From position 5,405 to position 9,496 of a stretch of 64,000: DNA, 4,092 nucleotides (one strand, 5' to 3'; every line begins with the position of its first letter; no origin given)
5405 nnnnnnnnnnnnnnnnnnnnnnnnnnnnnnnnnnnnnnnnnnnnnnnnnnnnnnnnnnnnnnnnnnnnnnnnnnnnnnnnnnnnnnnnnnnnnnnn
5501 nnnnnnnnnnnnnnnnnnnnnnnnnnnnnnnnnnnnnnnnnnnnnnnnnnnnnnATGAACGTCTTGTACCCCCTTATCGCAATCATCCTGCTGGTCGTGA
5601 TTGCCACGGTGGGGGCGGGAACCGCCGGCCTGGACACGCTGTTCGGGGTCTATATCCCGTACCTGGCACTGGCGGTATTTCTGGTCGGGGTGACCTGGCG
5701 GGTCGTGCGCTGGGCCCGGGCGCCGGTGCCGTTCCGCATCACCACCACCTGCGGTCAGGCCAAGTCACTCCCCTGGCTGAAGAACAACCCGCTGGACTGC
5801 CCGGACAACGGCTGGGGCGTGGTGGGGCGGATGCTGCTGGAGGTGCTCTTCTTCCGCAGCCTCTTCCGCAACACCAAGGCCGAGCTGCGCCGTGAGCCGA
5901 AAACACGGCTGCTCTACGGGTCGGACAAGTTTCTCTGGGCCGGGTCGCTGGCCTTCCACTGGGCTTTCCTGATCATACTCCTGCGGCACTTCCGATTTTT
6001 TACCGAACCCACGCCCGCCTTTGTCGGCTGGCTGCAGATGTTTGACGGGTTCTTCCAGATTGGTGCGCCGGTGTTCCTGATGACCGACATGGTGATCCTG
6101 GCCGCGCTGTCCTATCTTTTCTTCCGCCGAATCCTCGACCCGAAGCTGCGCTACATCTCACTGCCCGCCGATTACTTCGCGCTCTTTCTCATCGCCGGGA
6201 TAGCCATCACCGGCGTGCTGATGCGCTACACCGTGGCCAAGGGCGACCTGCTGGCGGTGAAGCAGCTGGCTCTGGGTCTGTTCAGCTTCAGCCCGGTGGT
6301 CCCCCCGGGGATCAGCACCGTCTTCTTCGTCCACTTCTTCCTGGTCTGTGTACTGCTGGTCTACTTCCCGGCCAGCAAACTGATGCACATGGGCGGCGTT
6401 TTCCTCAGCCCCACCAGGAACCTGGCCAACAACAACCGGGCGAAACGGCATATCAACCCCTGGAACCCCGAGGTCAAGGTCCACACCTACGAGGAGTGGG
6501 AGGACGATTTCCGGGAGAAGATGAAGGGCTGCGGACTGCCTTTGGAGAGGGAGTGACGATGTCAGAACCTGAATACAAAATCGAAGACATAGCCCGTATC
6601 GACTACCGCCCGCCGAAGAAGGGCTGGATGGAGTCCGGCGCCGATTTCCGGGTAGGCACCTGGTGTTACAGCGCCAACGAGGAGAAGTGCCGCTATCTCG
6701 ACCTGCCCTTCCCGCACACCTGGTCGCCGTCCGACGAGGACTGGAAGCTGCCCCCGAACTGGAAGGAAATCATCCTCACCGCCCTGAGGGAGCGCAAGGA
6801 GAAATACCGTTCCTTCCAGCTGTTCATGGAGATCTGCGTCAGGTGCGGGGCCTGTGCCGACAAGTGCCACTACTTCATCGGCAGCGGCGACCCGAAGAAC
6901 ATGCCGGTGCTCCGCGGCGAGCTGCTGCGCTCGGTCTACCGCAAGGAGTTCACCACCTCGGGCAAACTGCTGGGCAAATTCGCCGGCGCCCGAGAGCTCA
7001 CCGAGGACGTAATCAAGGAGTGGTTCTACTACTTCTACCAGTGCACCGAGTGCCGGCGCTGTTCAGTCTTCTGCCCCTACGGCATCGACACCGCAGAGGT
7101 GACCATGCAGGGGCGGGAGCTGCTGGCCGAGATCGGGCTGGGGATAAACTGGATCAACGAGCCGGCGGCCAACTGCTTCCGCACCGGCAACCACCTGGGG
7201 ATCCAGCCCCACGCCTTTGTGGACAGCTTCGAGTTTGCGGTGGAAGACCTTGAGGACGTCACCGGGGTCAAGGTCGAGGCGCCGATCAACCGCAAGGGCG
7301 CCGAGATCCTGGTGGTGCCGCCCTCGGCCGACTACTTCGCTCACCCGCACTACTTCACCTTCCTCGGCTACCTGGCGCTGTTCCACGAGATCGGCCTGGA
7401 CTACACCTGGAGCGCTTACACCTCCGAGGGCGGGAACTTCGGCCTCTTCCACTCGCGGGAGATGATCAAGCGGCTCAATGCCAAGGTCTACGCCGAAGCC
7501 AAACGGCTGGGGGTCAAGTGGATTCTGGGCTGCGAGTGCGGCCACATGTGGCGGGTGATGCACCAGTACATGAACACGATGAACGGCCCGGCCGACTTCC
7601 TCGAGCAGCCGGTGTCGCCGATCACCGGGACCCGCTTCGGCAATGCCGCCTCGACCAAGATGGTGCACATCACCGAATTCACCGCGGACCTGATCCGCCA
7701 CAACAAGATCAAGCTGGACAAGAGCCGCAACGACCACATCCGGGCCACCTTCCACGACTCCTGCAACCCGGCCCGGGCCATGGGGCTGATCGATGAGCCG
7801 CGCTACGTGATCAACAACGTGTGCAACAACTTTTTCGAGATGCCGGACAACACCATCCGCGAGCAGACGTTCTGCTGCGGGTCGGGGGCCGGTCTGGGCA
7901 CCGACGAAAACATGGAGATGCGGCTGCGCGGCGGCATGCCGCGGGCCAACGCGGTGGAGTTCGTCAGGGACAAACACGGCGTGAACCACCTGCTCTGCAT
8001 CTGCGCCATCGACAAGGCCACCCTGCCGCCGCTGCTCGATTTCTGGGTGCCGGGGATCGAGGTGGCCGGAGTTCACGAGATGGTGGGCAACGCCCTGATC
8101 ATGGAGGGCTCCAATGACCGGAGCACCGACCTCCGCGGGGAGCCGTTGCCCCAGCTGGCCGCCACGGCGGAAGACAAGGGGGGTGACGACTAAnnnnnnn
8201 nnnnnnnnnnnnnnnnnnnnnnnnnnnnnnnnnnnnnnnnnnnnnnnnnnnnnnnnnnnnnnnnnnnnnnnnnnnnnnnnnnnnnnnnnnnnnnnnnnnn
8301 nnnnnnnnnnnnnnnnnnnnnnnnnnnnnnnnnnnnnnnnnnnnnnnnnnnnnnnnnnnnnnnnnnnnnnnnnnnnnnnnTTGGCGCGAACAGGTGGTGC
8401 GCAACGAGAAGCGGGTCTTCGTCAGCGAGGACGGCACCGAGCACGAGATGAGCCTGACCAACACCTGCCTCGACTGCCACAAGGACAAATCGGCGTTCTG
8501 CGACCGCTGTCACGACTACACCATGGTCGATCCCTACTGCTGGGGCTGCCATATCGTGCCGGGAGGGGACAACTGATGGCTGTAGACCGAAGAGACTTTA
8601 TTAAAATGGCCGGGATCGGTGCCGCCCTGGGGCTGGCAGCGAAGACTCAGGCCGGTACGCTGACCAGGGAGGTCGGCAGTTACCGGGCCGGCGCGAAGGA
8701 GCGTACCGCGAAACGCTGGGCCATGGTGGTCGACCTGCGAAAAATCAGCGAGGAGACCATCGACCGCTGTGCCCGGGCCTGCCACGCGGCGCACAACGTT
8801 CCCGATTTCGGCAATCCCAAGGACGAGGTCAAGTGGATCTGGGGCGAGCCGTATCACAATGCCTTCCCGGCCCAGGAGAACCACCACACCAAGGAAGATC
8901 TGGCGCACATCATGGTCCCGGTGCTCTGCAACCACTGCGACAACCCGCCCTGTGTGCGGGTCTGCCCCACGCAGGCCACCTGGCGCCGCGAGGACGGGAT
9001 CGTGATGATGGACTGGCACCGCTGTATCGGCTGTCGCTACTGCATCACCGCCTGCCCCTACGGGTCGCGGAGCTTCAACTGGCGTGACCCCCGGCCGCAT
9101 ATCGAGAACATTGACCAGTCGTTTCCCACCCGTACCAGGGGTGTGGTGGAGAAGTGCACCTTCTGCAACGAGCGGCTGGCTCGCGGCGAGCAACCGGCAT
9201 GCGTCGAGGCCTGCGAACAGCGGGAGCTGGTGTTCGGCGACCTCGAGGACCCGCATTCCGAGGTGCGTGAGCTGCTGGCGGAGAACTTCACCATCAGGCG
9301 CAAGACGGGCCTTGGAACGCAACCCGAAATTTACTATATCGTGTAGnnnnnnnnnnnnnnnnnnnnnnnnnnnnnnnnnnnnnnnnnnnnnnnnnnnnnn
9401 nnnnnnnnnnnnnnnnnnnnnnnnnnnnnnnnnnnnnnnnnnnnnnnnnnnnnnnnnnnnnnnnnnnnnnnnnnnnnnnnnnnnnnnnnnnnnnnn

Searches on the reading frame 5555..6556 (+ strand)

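Call 39: search_protein_families(library=pfam, proteins=[window:5555-6556:+], max_evalue=0.0001)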
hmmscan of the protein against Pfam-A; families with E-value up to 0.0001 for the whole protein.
window:5555-6556:+ (333 aa): 1 family
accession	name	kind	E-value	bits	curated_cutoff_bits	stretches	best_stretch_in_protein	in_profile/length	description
PF02665.19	Nitrate_red_gam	-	3.8e-17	63.1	22.9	1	87-279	5-199/217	Nitrate reductase gamma subunit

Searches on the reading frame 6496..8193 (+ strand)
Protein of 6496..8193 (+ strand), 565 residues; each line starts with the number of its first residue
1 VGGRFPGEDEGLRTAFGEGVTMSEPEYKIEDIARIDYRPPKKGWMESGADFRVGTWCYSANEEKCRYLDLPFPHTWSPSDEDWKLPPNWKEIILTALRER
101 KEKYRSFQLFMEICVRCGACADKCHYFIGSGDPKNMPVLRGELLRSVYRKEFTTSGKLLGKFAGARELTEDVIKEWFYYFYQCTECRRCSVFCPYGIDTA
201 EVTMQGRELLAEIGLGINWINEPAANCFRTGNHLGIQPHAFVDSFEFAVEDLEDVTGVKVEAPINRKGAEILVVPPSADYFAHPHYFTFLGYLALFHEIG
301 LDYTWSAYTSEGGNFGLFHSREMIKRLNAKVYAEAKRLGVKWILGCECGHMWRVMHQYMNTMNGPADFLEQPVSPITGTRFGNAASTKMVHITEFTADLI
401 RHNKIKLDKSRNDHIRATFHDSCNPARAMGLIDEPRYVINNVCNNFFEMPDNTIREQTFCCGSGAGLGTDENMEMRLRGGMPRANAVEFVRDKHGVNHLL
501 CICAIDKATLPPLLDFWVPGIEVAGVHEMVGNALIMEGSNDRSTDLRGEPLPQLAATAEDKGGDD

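Call 39: search_protein_families(library=pfam, proteins=[window:6496-8193:+], max_evalue=0.0001)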
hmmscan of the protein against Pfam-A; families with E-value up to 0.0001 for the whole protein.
window:6496-8193:+ (565 aa): 6 families
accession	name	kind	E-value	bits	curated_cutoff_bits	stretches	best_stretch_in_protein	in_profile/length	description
PF13183.11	Fer4_8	-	8.9e-11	42.6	27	1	111-197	2-68/68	4Fe-4S dicluster domain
PF13534.11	Fer4_17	-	3.7e-08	34.2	22.2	1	114-198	2-61/61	4Fe-4S dicluster domain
PF13187.11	Fer4_9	-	1.4e-06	28.7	27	0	182-196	36-50/52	4Fe-4S dicluster domain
PF13237.11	Fer4_10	-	8.4e-06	26.1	25.5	0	182-198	8-27/53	4Fe-4S dicluster domain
PF12797.12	Fer4_2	-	7.8e-05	22.8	24.5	0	181-195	8-22/22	4Fe-4S binding domain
PF12838.12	Fer4_7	-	9.5e-05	23.2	27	0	114-197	2-52/52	4Fe-4S dicluster domain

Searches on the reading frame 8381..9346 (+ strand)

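Call 21: search_protein_families(library=pfam, proteins=[window:8381-9346:+], max_evalue=0.00001)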
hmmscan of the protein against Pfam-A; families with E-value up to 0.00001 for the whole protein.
window:8381-9346:+ (321 aa): 5 families
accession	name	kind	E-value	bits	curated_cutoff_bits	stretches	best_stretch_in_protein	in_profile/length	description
PF13247.11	Fer4_11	-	9.4e-21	74.3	26.2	2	176-235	3-64/100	4Fe-4S dicluster domain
PF12838.12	Fer4_7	-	1.1e-10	42.2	27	0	214-279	1-49/52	4Fe-4S dicluster domain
PF13187.11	Fer4_9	-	3.2e-08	33.9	27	0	214-281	1-50/52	4Fe-4S dicluster domain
PF13237.11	Fer4_10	-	8e-08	32.5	25.5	0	211-278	5-52/53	4Fe-4S dicluster domain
PF00037.32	Fer4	-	9.9e-06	25.6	21.1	1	211-228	4-21/24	4Fe-4S binding domain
